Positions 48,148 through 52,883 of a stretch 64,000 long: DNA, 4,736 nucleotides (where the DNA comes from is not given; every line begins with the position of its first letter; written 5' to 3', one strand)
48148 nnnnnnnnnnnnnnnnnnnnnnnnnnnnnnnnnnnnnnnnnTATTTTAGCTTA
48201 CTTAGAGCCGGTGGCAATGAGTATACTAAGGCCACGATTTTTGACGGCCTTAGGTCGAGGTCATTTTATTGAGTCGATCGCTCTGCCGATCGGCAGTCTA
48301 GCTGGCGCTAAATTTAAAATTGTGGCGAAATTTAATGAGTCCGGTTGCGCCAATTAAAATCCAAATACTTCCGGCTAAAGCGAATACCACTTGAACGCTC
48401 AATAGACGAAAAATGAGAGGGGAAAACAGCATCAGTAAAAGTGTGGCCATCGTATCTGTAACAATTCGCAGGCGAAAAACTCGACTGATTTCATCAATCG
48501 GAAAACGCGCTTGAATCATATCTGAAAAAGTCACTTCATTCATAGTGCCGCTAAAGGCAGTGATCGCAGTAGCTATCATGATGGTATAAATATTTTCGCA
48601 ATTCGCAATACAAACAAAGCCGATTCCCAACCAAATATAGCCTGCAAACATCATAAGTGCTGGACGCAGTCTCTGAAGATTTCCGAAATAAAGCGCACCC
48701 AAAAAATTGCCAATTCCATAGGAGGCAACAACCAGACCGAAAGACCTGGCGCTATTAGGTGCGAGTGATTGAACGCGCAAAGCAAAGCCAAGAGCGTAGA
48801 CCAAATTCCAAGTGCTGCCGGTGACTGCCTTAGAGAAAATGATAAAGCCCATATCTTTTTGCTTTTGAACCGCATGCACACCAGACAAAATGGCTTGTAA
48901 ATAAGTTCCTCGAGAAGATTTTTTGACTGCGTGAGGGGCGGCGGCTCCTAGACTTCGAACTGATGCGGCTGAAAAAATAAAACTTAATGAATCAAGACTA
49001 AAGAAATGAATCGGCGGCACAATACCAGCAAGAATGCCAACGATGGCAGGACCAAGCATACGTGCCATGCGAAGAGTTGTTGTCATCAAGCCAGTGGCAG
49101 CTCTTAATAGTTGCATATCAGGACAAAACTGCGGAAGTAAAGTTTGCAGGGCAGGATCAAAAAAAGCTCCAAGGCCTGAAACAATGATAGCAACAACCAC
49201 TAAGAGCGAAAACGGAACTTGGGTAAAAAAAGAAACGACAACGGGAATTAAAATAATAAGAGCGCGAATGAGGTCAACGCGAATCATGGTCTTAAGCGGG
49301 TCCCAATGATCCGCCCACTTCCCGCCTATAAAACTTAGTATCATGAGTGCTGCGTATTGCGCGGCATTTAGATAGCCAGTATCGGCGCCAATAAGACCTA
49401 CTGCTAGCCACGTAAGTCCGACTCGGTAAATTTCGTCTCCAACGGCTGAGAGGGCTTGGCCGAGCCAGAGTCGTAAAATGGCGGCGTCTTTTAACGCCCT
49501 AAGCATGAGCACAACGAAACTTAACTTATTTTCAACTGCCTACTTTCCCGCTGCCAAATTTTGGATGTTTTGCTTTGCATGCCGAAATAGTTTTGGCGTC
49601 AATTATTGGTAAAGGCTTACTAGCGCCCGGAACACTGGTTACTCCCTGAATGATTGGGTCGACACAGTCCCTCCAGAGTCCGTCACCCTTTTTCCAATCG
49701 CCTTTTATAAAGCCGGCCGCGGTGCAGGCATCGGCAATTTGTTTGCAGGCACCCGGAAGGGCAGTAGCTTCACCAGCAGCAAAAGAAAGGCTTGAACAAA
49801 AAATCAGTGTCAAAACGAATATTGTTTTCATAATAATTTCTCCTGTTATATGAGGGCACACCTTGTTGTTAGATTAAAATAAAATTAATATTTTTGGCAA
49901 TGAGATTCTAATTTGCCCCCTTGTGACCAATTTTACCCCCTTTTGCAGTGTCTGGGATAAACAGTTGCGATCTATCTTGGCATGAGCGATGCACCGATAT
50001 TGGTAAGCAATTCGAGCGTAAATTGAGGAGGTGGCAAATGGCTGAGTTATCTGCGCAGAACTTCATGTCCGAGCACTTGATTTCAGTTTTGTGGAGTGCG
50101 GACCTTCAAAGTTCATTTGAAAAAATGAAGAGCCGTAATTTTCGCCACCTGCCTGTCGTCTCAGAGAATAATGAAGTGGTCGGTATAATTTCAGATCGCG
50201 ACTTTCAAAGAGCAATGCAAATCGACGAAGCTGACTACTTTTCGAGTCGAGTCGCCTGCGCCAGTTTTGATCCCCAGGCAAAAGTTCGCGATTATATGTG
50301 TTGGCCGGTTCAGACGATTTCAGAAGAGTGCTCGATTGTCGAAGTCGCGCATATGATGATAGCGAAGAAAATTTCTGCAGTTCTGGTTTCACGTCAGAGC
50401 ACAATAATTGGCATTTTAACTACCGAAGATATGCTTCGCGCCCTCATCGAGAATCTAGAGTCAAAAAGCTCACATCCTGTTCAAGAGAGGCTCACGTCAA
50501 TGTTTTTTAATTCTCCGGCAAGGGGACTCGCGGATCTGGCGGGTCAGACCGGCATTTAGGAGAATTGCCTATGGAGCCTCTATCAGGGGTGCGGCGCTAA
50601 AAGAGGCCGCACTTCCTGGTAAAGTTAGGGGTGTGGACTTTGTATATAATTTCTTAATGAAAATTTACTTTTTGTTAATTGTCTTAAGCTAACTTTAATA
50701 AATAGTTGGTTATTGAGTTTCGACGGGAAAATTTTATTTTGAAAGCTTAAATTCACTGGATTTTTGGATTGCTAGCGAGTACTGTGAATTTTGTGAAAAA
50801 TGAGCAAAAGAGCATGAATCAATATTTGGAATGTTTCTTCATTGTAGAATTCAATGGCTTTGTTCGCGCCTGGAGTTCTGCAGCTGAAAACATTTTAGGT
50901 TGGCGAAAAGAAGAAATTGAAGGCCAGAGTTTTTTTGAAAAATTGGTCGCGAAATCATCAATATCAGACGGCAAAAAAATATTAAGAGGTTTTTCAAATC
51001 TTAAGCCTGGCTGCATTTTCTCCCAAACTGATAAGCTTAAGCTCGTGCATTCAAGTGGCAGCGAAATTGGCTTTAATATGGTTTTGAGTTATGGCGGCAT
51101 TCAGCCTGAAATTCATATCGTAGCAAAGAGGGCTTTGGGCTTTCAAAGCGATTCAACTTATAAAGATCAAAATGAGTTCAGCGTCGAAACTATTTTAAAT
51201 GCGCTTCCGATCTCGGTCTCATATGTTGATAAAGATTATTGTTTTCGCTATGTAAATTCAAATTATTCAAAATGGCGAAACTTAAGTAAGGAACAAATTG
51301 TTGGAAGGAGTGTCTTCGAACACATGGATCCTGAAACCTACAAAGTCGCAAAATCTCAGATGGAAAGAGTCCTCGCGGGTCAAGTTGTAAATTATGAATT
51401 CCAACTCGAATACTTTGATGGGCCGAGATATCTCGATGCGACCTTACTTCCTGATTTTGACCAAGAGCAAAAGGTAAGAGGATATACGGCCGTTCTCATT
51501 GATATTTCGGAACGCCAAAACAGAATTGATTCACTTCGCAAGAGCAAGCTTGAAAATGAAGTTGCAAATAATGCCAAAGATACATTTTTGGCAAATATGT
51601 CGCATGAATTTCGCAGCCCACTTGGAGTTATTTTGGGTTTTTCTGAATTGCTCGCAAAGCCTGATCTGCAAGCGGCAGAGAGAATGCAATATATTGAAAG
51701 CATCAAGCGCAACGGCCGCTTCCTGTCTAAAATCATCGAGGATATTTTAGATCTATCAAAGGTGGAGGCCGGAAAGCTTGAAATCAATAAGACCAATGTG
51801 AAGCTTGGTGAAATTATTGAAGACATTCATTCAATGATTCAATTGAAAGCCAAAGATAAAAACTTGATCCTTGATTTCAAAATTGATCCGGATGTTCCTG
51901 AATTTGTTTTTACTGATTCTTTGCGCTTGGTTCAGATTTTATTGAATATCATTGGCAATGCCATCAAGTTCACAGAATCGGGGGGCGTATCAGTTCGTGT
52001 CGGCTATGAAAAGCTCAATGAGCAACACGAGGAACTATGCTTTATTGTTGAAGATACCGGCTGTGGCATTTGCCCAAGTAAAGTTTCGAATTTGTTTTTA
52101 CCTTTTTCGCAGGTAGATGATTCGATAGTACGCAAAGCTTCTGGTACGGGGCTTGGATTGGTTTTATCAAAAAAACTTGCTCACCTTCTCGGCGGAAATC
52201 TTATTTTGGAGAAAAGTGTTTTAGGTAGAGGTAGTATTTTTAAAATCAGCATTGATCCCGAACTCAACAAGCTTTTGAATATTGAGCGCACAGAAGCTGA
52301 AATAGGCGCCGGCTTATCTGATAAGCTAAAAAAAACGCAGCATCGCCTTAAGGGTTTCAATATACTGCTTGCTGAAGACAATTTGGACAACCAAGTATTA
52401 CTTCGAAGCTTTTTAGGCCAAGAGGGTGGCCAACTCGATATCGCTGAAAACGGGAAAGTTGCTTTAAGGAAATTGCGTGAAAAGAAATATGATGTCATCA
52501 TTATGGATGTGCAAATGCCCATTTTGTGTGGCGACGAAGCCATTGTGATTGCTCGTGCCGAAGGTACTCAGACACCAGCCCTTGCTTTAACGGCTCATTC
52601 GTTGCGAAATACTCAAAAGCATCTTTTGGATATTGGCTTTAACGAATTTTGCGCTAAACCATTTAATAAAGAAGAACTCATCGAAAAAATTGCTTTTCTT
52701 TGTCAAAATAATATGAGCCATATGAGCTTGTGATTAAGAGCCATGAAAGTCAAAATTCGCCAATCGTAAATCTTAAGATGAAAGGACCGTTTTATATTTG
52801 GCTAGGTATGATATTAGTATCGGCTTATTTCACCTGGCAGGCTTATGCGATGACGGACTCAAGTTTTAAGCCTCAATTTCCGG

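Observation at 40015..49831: Translationally coupled 8-gene operon combining Lux-type acyl activation and reduction, a GNAT, two EntS-like exporters and an OXA-like lipoprotein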

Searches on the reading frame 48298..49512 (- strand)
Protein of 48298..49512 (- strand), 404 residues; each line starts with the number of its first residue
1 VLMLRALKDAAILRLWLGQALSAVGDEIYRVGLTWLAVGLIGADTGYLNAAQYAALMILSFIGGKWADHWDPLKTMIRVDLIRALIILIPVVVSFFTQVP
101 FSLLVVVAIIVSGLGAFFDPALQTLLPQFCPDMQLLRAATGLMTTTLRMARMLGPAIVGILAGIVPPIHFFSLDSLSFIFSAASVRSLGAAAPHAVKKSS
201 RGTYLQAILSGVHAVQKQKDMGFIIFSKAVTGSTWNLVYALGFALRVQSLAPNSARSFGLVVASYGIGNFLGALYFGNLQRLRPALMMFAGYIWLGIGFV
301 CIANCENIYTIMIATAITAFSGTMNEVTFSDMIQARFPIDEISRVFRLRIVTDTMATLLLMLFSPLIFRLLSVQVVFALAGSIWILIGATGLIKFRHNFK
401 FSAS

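Call 4: search_protein_families(library=pfam, proteins=[window:48298-49512:-], max_evalue=0.01)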
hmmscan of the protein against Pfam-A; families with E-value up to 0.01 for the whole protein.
window:48298-49512:- (404 aa): 2 families
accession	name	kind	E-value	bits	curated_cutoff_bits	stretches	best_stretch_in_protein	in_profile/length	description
PF07690.21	MFS_1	-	2e-17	63.6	33.4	2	15-219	1-203/347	Major Facilitator Superfamily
PF05977.19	MFS_3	-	2.6e-17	62.9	27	1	9-316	9-315/524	Transmembrane secretion effector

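Call 5: search_protein_families(library=ncbifam, proteins=[window:48298-49512:-], max_evalue=0.01)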
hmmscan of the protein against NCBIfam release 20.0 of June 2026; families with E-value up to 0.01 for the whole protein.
window:48298-49512:- (404 aa): 5 families
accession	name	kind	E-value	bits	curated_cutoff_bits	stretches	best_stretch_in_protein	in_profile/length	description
TIGR00900.1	2A0121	subfamily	8.2e-34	117.5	319.6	1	14-362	3-354/364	H+ Antiporter protein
NF012178.0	tet_MFS_V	exception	1.8e-12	47.1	640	1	53-393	53-396/409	tetracycline efflux MFS transporter Tet(V)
NF000246.1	macrolide_MefC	exception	4.5e-12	45.7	870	1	15-389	13-390/407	macrolide efflux MFS transporter Mef(C)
NF000154.1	macrolide_MefEN2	exception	1.4e-08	34.5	800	1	51-389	49-386/401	macrolide efflux MFS transporter Mef(En2)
NF000245.1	macrolide_MefA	exception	8.4e-08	31.7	675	1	14-387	13-389/405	macrolide efflux MFS transporter Mef(A)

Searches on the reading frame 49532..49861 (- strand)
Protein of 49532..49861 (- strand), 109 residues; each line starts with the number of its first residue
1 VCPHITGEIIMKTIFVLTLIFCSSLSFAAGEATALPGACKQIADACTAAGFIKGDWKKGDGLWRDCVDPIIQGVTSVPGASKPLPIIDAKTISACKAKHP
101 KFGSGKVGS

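Call 4: search_protein_families(library=pfam, proteins=[window:49532-49861:-], max_evalue=0.01)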
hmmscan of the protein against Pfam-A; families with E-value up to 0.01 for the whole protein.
window:49532-49861:- (109 aa): 0 families

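Call 5: search_protein_families(library=ncbifam, proteins=[window:49532-49861:-], max_evalue=0.01)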
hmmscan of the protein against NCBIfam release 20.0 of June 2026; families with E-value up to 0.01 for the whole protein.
window:49532-49861:- (109 aa): 0 families

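Call 80: search_protein_families(library=pfam, proteins=[window:49532-49831:-], max_evalue=0.01)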
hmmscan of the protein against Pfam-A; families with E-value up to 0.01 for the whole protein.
window:49532-49831:- (99 aa): 0 families

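Call 83: search_protein_families(library=padloc, proteins=[window:49532-49831:-], max_evalue=0.001)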
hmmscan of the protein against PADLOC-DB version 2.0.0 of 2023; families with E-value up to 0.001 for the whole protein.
window:49532-49831:- (99 aa): 0 families

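Call 93: search_protein_representatives(protein=window:49532-49831:-)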
Query: 99 residues. Proteins with E-value up to 0.001 (for the whole library): 636; up to 1e-10: 209; up to 1e-30: 5. The best 150 are listed.
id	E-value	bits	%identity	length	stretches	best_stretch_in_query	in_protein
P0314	1.0e-35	138.0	46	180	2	20-99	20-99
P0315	8.2e-34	131.9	73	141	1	23-99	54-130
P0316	4.8e-32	126.2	47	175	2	16-96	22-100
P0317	1.1e-31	125.0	34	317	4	28-98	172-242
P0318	2.6e-31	123.9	35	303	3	27-99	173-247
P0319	1.1e-30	121.8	45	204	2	14-95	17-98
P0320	3.0e-30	120.4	42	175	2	18-96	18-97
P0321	1.2e-27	112.0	41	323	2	26-97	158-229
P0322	9.4e-27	109.2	44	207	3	28-98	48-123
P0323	1.1e-26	109.0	60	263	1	2-99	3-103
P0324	4.5e-26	107.1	58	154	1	18-96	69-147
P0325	2.2e-25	104.9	41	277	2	25-97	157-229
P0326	1.6e-24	102.1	52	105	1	17-99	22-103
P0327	2.1e-24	101.7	58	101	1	24-99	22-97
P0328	2.5e-24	101.4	59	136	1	22-94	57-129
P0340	1.1e-19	86.6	40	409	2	26-91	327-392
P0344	9.3e-19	83.6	38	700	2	28-86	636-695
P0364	1.2e-15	73.6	44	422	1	8-98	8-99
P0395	4.1e-14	68.7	44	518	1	5-94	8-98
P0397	5.1e-14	68.3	47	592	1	16-92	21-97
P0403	1.2e-13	67.2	46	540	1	28-97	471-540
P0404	1.3e-13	67.0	49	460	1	22-95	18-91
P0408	1.6e-13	66.8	49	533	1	17-98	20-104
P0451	2.5e-12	62.9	52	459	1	24-94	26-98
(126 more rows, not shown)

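Call 94: search_protein_families(library=pfam, proteins=[P0344, P0397, P0395, P0403, P0408, P0404, P0451, P0364, P0340, P0317], max_evalue=0.001)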
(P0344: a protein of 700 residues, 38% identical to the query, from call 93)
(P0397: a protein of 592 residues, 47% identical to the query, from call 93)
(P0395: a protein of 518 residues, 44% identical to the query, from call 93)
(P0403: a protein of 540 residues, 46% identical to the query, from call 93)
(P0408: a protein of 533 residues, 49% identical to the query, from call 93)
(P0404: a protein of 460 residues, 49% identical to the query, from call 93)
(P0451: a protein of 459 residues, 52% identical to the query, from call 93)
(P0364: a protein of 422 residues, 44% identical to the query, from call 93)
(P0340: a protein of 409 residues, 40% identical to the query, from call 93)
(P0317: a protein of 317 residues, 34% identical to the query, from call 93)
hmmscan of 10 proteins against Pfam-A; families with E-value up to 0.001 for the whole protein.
P0344 (700 aa): 0 families

P0397 (592 aa): 3 families
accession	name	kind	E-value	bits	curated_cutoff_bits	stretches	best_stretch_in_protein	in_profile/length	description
PF00884.28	Sulfatase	-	1.2e-48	166.4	25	1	136-462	1-300/301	Sulfatase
PF16347.10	SGSH_C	-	3.2e-11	44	29.3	1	411-488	1-78/154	N-sulphoglucosamine sulphohydrolase, C-terminal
PF01663.27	Phosphodiest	-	3.3e-08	34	23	1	139-199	2-66/342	Type I phosphodiesterase / nucleotide pyrophosphatase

P0395 (518 aa): 3 families
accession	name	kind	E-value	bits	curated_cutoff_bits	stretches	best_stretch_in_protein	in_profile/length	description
PF00884.28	Sulfatase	-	1.1e-48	166.6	25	1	127-432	1-301/301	Sulfatase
PF16347.10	SGSH_C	-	6.7e-09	36.5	29.3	1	388-458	8-79/154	N-sulphoglucosamine sulphohydrolase, C-terminal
PF01663.27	Phosphodiest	-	2.5e-06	27.8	23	1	130-190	2-66/342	Type I phosphodiesterase / nucleotide pyrophosphatase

P0403 (540 aa): 0 families

P0408 (533 aa): 1 family
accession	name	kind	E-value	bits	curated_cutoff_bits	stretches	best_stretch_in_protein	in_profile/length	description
PF07603.17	Lcl_C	-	1.2e-14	55.1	34.9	1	158-321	2-116/117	Lcl C-terminal domain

P0404 (460 aa): 2 families
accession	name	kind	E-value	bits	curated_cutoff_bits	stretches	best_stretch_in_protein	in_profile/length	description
PF00144.29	Beta-lactamase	-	9.2e-50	170.1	27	1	149-448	4-313/329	Beta-lactamase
PF13354.11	Beta-lactamase2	-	0.00011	22.1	22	0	190-222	16-48/214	Beta-lactamase enzyme family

P0451 (459 aa): 0 families

P0364 (422 aa): 0 families

P0340 (409 aa): 1 family
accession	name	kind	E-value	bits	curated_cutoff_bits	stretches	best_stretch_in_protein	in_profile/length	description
PF00211.25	Guanylate_cyc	-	2.4e-09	37.5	21.9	1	7-157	10-172/183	Adenylate and Guanylate cyclase catalytic domain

P0317 (317 aa): 0 families

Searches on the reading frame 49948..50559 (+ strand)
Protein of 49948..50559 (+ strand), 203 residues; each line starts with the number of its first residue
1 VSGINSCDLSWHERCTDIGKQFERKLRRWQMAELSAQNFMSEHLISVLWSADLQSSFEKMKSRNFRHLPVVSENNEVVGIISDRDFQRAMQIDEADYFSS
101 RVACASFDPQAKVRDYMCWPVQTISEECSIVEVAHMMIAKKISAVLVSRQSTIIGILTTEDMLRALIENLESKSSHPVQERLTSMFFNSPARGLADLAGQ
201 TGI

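Call 43: search_protein_families(library=pfam, proteins=[window:49948-50559:+], max_evalue=0.001)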
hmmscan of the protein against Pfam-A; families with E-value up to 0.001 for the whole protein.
window:49948-50559:+ (203 aa): 1 family
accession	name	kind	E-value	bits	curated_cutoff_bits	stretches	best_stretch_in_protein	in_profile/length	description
PF00571.33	CBS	-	6.6e-22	78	24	2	113-167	1-56/57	CBS domain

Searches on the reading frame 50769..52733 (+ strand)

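Call 43: search_protein_families(library=pfam, proteins=[window:50769-52733:+], max_evalue=0.001)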
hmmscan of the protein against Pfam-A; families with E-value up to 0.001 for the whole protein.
window:50769-52733:+ (654 aa): 7 families
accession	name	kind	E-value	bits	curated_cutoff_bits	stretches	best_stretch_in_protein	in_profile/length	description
PF02518.31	HATPase_c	-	2.6e-22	79.8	26.4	1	383-497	2-109/111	Histidine kinase-, DNA gyrase B-, and HSP90-like ATPase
PF00072.30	Response_reg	-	9.7e-21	74.5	30.2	1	532-641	1-110/111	Response regulator receiver domain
PF00512.31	HisKA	-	2.7e-18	66.2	26.9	1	269-335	1-66/66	His Kinase A (phospho-acceptor) domain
PF08448.16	PAS_4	-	2.1e-16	60.5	23.1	1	143-250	1-109/110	PAS fold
PF00989.32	PAS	-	1.1e-13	51.6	22.6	2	140-246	4-113/113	PAS fold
PF13426.13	PAS_9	-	1.1e-08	35.7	27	1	153-248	7-103/103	PAS domain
PF13596.12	PAS_10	-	1.8e-07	32.2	22.1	1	140-246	2-105/106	PAS domain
